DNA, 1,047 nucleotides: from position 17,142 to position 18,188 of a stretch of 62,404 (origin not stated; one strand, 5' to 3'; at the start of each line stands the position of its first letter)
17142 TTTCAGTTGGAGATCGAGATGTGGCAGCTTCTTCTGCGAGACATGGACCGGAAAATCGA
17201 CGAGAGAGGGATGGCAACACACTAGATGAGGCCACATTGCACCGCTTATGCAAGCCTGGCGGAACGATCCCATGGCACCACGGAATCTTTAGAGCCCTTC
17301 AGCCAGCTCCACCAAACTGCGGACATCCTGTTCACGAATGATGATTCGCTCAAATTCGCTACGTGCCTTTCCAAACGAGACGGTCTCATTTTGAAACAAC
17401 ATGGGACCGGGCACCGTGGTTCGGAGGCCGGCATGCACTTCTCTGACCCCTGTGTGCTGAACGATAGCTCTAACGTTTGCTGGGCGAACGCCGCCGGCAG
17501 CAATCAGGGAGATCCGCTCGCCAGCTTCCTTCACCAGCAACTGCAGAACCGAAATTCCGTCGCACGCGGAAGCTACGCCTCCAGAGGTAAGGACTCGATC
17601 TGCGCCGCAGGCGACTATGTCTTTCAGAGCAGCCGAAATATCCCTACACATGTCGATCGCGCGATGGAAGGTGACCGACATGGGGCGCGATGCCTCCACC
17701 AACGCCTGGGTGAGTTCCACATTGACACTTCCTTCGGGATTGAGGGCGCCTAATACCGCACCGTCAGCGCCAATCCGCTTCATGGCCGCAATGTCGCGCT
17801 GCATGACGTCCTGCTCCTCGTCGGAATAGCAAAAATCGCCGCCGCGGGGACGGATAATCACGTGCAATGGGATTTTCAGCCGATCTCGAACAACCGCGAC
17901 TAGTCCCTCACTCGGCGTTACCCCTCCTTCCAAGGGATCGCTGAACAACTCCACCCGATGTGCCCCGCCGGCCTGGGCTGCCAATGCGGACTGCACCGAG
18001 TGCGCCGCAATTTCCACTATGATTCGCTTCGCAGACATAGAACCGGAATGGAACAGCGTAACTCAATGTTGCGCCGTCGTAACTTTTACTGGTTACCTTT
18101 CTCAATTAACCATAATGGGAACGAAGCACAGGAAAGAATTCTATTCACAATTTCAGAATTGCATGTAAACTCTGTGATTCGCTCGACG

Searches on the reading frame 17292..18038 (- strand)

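Call 82: search_protein_families(library=pfam, proteins=[window:17292-18038:-], max_evalue=0.00001)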
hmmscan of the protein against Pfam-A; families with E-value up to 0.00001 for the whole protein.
window:17292-18038:- (249 aa): 1 family
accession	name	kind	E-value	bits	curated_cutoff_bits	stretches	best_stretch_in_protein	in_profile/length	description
PF03932.20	CutC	-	2.6e-65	220.1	23.3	1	6-204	1-199/202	CutC family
